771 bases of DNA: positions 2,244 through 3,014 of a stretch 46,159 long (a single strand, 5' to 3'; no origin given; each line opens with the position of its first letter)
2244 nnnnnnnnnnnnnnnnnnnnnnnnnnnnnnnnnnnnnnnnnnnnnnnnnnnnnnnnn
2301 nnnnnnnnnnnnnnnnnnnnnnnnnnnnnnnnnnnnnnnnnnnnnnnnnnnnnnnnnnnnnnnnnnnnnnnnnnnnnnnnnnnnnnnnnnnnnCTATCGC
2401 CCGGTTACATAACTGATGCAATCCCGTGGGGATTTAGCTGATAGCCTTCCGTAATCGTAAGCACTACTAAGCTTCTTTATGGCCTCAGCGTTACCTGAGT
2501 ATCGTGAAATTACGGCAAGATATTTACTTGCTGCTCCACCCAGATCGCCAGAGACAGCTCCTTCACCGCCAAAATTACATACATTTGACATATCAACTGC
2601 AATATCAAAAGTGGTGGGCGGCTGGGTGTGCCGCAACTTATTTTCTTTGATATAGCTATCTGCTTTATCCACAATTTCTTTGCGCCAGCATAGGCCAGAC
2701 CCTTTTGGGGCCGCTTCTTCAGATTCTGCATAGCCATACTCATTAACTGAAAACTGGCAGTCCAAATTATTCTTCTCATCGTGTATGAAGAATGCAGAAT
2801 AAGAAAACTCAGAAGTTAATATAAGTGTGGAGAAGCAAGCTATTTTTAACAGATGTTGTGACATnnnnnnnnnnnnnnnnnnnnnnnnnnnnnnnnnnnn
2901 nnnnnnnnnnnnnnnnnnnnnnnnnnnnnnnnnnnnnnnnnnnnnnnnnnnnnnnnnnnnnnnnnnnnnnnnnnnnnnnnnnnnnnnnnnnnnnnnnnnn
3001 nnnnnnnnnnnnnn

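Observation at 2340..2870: Low-GC gene for a secreted four-Cys protein with its own terminator in the early-left region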

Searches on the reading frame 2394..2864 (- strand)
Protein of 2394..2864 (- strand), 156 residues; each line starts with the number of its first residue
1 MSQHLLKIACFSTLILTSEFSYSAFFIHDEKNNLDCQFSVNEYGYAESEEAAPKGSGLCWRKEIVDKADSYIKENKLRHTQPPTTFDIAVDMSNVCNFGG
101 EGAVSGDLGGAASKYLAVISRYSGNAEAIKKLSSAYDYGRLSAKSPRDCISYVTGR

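Call 4: search_protein_families(library=pfam, proteins=[window:2394-2864:-], max_evalue=1)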
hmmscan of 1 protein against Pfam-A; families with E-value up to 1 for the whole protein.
window:2394-2864:- (156 aa): 0 families

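Call 5: search_protein_families(library=phrogs, proteins=[window:2394-2864:-], max_evalue=1)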
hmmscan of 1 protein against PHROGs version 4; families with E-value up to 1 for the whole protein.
window:2394-2864:- (156 aa): 2 families
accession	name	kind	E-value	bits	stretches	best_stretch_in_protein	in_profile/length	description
phrog_31975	-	unknown function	4.3e-14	53.1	1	23-74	36-87/90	-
phrog_21461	-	other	0.0035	17.9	1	87-101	26-40/52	phosphohydrolase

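Call 6: search_protein_families(library=ncbifam, proteins=[window:2394-2864:-], max_evalue=1)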
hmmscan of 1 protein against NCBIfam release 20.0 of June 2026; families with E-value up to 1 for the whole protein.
window:2394-2864:- (156 aa): 0 families

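Call 10: find_homologous_proteins(query=window:2394-2864:-)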
Query window:2394-2864:- (156 aa): 7 proteins with E <= 0.001 among 39 candidates.
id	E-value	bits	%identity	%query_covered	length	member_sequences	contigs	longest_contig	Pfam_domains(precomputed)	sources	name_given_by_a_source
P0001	1.6e-99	348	100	100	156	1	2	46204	-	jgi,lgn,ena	jgi:hypothetical protein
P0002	4.0e-63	230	69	98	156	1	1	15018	-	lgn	-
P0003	7.9e-62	225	72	88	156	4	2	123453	-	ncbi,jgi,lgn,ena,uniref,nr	ncbi:hypothetical protein [Pantoea brenneri]|uniref:hypothetical protein n=1 Tax=Pantoea brenneri Ta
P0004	9.4e-61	222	64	100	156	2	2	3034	-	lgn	-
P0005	1.2e-60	222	66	96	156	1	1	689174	-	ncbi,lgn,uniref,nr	ncbi:hypothetical protein QMZ65_03265 [Pantoea sp. EABMAA-21]|uniref:hypothetical protein n=1 Tax=Pa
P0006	1.5e-59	218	66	94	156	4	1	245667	-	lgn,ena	-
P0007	5.7e-57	210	60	99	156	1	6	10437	-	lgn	-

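Call 15: search_solved_structures(query=A1, max_evalue=10)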
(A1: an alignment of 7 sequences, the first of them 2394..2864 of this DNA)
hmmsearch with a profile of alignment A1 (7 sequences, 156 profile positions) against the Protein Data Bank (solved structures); distinct sequences matched with E-value up to 10: 1.
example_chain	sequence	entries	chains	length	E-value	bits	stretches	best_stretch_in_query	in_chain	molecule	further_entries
2wqh_A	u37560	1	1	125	0.63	13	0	96-136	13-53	CTPR3Y3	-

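Call 16: search_protein_families(library=padloc, proteins=[window:2394-2864:-], max_evalue=1)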
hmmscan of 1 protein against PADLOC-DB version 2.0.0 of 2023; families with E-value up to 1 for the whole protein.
window:2394-2864:- (156 aa): 0 families

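Call 17: find_encoding_contigs(protein=P0003, flank=8000, max_places=4)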
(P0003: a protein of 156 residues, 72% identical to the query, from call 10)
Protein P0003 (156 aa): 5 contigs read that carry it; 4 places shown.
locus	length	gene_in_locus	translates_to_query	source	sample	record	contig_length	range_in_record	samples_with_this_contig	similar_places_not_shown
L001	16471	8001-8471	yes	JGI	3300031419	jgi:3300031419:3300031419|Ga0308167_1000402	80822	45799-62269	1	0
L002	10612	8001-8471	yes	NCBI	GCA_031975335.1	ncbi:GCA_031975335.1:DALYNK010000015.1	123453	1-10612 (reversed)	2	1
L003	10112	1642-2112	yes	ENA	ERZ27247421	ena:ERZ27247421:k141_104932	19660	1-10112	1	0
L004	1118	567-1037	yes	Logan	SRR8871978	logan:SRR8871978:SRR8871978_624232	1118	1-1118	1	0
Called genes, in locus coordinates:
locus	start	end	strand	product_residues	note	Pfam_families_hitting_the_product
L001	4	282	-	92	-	PF05269:Phage_CII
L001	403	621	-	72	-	PF13560:HTH_31, PF12844:HTH_19 (weak), PF01381:HTH_3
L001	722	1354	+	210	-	PF01381:HTH_3, PF12844:HTH_19 (weak), PF13560:HTH_31, PF00717:Peptidase_S24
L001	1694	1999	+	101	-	PF11438:N36, PF25694:N_peptide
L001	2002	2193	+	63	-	-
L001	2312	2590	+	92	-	-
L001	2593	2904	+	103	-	-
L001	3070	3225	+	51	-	-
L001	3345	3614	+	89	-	PF27050:Phage_P22_Y8K6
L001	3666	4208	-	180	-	-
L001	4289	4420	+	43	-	-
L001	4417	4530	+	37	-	-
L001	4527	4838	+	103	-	-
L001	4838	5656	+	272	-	PF12684:DUF3799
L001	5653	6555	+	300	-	PF03837:RecT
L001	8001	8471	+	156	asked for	-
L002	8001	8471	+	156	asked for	-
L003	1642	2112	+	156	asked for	-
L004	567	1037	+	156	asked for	-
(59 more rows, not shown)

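Call 18: find_encoding_contigs(protein=P0005, flank=8000, max_places=3)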
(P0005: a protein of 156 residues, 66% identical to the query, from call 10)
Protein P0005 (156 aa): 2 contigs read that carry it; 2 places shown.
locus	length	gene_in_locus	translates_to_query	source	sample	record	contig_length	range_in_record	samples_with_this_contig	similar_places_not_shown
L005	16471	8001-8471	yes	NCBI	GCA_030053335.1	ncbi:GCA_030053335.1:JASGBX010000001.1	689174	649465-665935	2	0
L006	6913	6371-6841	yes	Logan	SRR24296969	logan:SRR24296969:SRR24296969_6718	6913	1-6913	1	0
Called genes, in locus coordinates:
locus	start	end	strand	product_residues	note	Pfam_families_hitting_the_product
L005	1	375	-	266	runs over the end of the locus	PF01844:HNH, PF13395:HNH_4 (faint), PF14279:HNH_5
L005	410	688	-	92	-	PF05269:Phage_CII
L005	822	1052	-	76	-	-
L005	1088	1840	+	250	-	PF14549:P22_Cro (weak), PF01381:HTH_3, PF00717:Peptidase_S24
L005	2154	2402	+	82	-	-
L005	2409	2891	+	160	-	-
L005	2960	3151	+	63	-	PF23768:DUF7167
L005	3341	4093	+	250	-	PF02384:N6_Mtase (faint), PF05175:MTS (faint)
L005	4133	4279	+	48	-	-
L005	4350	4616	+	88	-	PF27050:Phage_P22_Y8K6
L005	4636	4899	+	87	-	-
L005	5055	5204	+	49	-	PF02061:Lambda_CIII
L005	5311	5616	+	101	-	-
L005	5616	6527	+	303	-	PF03837:RecT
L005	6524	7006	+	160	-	PF05565:Sipho_Gp157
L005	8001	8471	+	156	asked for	-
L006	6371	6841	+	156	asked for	-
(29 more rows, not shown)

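Call 19: find_encoding_contigs(protein=P0006, flank=8000, max_places=3)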
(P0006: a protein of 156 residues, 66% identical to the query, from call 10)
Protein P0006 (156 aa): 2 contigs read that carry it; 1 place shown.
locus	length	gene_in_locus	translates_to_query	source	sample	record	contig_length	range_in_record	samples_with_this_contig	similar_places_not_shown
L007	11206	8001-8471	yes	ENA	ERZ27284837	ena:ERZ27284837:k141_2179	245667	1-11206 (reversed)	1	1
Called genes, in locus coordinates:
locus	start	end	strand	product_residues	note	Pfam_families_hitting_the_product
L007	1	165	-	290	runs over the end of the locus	-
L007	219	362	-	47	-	-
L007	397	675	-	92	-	PF05269:Phage_CII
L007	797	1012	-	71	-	PF01381:HTH_3, PF13560:HTH_31 (weak)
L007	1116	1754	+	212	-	PF01381:HTH_3, PF12844:HTH_19 (weak), PF13560:HTH_31, PF00717:Peptidase_S24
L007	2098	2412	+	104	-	PF11438:N36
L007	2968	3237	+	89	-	PF25694:N_peptide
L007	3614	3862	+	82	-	-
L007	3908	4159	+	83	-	PF27050:Phage_P22_Y8K6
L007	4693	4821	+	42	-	-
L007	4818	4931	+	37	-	-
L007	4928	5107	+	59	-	-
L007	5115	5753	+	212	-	PF04404:ERF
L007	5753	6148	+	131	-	PF00436:SSB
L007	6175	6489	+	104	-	-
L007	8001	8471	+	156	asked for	-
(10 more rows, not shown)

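Call 21: search_protein_representatives(alignment_id=A1)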
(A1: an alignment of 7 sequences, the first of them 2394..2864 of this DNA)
Query: 7 sequences, 156 profile positions. Proteins with E-value up to 0.001 (for the whole library): 15; up to 1e-10: 6; up to 1e-30: 1. The best 15 are listed.
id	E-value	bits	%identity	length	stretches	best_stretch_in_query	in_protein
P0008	7.9e-44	165.4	-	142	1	11-156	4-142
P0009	2.4e-17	79.4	-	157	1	4-155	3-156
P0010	3.6e-16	75.6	-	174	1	30-151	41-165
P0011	6.4e-16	74.8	-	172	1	33-151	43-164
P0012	1.8e-15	73.3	-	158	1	43-156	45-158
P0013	6.3e-15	71.5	-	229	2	85-154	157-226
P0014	4.8e-10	55.7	-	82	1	21-76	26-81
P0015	2.7e-08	50.0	-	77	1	18-76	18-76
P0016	8.2e-07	45.2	-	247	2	28-97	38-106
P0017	9.6e-06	41.7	-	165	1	14-141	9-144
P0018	1.5e-05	41.1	-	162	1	112-156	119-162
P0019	6.8e-04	35.7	-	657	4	60-128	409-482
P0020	7.0e-04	35.7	-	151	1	82-155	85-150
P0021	8.7e-04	35.4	-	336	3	77-130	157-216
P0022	8.8e-04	35.3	-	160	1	109-156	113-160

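Call 23: predict_structure(alignment_id=A1)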
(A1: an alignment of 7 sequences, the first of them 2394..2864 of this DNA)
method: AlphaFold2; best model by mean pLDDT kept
length: 156 residues; sequences in the alignment: 7
mean_pLDDT: 68.5   pTM: 0.47
mean pLDDT of the five models: 68.5, 66.4, 63.8, 56.4, 54.7
residues with pLDDT >= 90: 0; 70-90: 94; 50-70: 38; < 50: 24
segments of 3 or more residues with pLDDT < 50: 11-21, 51-55, 101-105
pLDDT, mean of each block of 10 residues (from residue 1): 51 43 71 80 72 57 85 76 71 68 56 75 70 77 71 75
secondary structure, 60 per line:
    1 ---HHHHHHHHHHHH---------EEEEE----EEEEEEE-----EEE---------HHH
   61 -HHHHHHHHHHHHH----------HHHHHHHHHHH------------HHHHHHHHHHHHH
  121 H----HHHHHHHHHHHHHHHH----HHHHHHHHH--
elements in order: H4-15 E25-29 E34-40 E46-48 H62-74 H85-95 H108-121 H126-141 H146-154

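Call 26: find_homologous_proteins(query=A2, max_evalue=0.001)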
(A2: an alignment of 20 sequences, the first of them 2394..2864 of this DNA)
Query A2 (20 sequences) (156 aa, profile of the alignment): 13 proteins with E <= 0.001 among 2168 candidates.
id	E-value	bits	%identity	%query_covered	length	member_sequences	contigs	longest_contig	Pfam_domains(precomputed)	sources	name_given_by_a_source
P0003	3.2e-62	227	72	88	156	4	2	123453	-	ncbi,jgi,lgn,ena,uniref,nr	ncbi:hypothetical protein [Pantoea brenneri]|uniref:hypothetical protein n=1 Tax=Pantoea brenneri Ta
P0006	7.7e-62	226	66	94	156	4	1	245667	-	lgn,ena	-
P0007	6.7e-61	223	60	99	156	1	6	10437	-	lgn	-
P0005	7.6e-61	223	66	96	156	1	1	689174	-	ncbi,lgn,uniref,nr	ncbi:hypothetical protein QMZ65_03265 [Pantoea sp. EABMAA-21]|uniref:hypothetical protein n=1 Tax=Pa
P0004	1.8e-60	221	64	100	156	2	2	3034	-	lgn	-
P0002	8.0e-58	213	69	98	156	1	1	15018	-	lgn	-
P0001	7.8e-57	210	100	100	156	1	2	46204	-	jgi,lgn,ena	jgi:hypothetical protein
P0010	3.3e-46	175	30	78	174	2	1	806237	-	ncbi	-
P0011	1.7e-45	173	31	76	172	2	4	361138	-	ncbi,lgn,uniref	ncbi:hypothetical protein [Kluyvera ascorbata]|uniref:hypothetical protein n=1 Tax=Kluyvera ascorbat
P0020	7.0e-27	112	31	53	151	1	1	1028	-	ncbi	-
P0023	2.0e-21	94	31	69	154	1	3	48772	-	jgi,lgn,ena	-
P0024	1.1e-20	92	43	27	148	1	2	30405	-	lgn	-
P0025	1.3e-18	85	32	51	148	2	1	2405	-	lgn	-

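Call 29: find_encoding_contigs(protein=P0011, flank=7000, max_places=3)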
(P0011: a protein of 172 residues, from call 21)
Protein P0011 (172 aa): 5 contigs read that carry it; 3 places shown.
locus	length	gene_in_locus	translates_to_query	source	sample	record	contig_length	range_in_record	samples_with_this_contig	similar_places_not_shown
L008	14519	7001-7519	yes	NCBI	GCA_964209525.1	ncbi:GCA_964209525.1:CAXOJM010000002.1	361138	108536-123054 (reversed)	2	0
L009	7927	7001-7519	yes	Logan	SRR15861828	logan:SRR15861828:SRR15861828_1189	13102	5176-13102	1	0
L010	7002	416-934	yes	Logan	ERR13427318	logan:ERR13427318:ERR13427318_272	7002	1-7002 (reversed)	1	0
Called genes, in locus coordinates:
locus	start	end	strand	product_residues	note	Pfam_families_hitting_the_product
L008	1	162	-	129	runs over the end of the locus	PF01381:HTH_3, PF15943:YdaS_toxin (weak)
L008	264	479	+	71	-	PF14549:P22_Cro, PF15943:YdaS_toxin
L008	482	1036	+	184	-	PF06254:YdaT_toxin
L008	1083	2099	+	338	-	PF13730:HTH_36 (weak), PF17948:DnaT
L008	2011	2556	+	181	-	PF06992:Phage_lambda_P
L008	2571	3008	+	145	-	PF06069:PerC (weak)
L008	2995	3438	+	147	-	-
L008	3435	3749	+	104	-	-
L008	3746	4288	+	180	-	PF26211:Phage_phiTE_072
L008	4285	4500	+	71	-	-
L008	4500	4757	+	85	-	-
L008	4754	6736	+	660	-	PF00145:DNA_methylase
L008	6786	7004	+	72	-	-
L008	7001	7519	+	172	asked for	-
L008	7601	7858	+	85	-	PF06440:DNA_pol3_theta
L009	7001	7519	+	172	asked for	-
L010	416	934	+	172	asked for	-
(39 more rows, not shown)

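Call 30: find_encoding_contigs(protein=P0023, flank=7000, max_places=2)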
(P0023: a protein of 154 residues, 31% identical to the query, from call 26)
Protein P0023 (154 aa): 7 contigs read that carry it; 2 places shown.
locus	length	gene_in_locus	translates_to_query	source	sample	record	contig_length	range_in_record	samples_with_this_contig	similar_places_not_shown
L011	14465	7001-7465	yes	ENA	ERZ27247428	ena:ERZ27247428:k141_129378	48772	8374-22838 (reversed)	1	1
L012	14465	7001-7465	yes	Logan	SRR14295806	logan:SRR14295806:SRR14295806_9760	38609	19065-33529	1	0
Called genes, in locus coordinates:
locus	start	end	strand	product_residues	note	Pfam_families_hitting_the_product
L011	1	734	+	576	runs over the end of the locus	PF04851:ResIII, PF00270:DEAD (weak), PF00271:Helicase_C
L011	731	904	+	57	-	-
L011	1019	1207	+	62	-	PF04448:DUF551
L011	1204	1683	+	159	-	-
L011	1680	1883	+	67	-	-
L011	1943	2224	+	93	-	PF00440:TetR_N (weak)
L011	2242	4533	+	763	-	PF22763:NrS1-1_pol-like_HBD, PF00910:RNA_helicase (faint), PF19263:DUF5906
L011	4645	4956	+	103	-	-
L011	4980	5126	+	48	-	-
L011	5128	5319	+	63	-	PF24386:DUF7540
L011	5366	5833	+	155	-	-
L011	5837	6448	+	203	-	PF26207:Phage_phiTE_015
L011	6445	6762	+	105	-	-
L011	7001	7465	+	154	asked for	-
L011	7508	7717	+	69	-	-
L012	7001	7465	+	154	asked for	-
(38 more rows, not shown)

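Call 37: search_dna_similar(query=window:2397-2864:-, collection=phages, mode=protein, max_evalue=0.01, max_rows=30)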
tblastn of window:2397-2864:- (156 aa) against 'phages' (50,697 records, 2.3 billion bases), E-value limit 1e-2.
Records with a match: 67; places in all: 67; records where one place covers at least 80% of the query: 0.
Best place of each record, by identity: <60% 67.
By first word of the organism name: Klebsiella 61; Escherichia 3; Pectobacterium 2; Acinetobacter 1.
By host as written in the record: Klebsiella pneumoniae 38; - 7; Klebsiella pneumonaie 3; Klebsiella pneumoniae JDM777 2; Klebsiella pneumoniae 15-38 2; Klebsiella pneumoniae 1119 2; Klebsiella pneumoniae GZ-1 2; Escherichia sp. 2; and 8 more.
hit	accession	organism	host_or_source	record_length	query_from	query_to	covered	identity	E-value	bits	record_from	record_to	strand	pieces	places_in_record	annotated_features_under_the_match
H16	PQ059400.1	Klebsiella phage phiYH65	Klebsiella pneumoniae KP_509165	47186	30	153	79%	34.1%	4e-15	77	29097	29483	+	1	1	hypothetical protein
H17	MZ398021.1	Klebsiella phage BUCT_47333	sewage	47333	30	153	79%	34.1%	4e-15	77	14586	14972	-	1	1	hypothetical protein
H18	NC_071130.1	Klebsiella phage BUCT_47333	sewage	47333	30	153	79%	34.1%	4e-15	77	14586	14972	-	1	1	hypothetical protein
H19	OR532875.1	Klebsiella phage RCIP0081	Klebsiella pneumoniae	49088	30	153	79%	34.1%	5e-15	77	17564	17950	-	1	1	hypothetical protein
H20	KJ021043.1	Klebsiella phage Kpn112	Klebsiella pneumoniae ATCC 10031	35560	30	153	79%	33.3%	1e-14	76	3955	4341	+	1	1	record has no annotation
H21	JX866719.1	Klebsiella phage JD001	Klebsiella pneumoniae JDM777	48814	30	153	79%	33.3%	1e-14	76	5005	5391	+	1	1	hypothetical protein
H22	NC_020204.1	Klebsiella phage JD001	Klebsiella pneumoniae JDM777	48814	30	153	79%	33.3%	1e-14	76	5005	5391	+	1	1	hypothetical protein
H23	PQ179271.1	Klebsiella phage PCCM_KpPS2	Klebsiella pneumoniae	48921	25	83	38%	44.3%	2e-9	61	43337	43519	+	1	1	hypothetical protein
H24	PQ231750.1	Klebsiella phage PCCM_KpP_22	Klebsiella pneumoniae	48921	25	83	38%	44.3%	2e-9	61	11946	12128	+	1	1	hypothetical protein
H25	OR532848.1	Klebsiella phage RCIP0054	Klebsiella pneumoniae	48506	25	76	33%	50.0%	1e-10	64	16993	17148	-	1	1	hypothetical protein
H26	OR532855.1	Klebsiella phage RCIP0061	Klebsiella pneumoniae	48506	25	76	33%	50.0%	1e-10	64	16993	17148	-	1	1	hypothetical protein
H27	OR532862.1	Klebsiella phage RCIP0068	Klebsiella pneumoniae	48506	25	76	33%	50.0%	1e-10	64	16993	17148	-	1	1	hypothetical protein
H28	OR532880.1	Klebsiella phage RCIP0086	Klebsiella pneumoniae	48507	25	76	33%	50.0%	1e-10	64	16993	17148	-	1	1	hypothetical protein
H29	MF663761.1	Klebsiella phage vB_KpnM_KpV79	Klebsiella pneumoniae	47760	25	76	33%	50.0%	2e-10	64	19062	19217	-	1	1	hypothetical protein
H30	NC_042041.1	Klebsiella phage vB_KpnM_KpV79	Klebsiella pneumoniae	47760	25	76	33%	50.0%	2e-10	64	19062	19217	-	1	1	hypothetical protein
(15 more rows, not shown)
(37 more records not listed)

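Call 39: get_annotated_region(hit=H22, flank=5000)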
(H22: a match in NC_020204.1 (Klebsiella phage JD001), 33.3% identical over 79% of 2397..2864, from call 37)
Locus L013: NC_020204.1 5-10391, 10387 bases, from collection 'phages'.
description: Klebsiella phage JD001, complete genome.
organism: Klebsiella phage JD001 (NCBI taxid 1236000)
taxonomy: Viruses; Duplodnaviria; Heunggongvirae; Uroviricota; Caudoviricetes; Jedunavirus; Jedunavirus JD001
host: Klebsiella pneumoniae JDM777; source: hospital; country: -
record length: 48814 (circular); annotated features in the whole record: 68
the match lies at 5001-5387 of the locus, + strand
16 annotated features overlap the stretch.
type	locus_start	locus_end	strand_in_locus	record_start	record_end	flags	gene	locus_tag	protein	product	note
CDS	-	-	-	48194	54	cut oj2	-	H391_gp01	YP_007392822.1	baseplate spike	-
CDS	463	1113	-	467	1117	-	-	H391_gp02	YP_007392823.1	tail fiber protein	-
CDS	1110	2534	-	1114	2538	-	-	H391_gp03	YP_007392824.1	baseplate hub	-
CDS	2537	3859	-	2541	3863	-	-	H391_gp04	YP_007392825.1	tail length tape measure protein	-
CDS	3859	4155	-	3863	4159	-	-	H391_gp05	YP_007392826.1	virion structural protein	-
CDS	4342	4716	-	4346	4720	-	-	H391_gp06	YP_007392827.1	hypothetical protein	-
CDS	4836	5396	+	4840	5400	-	-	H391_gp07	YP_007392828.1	hypothetical protein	-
CDS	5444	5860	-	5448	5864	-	-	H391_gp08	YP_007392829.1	virion structural protein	-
CDS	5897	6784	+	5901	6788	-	-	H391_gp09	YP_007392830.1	endonuclease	-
CDS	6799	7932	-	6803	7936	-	-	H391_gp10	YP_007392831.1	tail sheath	-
CDS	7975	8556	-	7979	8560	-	-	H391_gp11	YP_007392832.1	hypothetical protein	-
CDS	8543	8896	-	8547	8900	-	-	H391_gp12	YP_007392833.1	hypothetical protein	-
CDS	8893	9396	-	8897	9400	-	-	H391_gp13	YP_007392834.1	tail completion or Neck1 protein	-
CDS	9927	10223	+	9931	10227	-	-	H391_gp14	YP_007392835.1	hypothetical protein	-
CDS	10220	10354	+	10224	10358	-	-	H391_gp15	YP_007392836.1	putative iron-only hydrogenase system regulator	-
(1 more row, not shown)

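Call 40: get_annotated_region(hit=H30, flank=4000)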
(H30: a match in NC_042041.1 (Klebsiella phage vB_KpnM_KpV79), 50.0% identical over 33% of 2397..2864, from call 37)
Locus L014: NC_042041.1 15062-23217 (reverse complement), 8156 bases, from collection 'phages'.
description: Klebsiella phage vB_KpnM_KpV79, complete genome.
organism: Klebsiella phage vB_KpnM_KpV79 (NCBI taxid 2041212)
taxonomy: Viruses; Duplodnaviria; Heunggongvirae; Uroviricota; Caudoviricetes; Jedunavirus; Jedunavirus KpV52
host: Klebsiella pneumoniae; source: sewage; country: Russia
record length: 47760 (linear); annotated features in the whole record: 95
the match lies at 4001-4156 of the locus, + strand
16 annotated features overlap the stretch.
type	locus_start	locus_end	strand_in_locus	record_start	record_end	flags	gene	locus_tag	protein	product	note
CDS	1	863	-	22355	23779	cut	-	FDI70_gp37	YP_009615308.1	baseplate hub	-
CDS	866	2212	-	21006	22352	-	-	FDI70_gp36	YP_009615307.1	tail length tape measure protein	-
CDS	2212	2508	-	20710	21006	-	-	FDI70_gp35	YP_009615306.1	virion structural protein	-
CDS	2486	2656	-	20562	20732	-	-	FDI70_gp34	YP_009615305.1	hypothetical protein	-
CDS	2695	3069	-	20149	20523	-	-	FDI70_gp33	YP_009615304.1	hypothetical protein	-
regulatory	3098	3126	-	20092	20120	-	-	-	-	promoter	-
regulatory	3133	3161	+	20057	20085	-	-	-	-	promoter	-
CDS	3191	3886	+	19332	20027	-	-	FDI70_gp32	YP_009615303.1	anti-repressor Ant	-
CDS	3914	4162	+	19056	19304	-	-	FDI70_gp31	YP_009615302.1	hypothetical protein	-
CDS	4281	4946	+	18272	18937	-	-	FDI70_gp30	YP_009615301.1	anti-repressor Ant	-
regulatory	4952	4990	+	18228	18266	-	-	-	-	terminator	rho-independent transcription terminator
regulatory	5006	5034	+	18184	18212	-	-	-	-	promoter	-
CDS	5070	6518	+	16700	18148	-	-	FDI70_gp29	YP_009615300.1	endonuclease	-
CDS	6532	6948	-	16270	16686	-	-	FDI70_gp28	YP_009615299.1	virion structural protein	-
CDS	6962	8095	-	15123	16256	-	-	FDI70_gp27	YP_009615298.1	tail sheath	-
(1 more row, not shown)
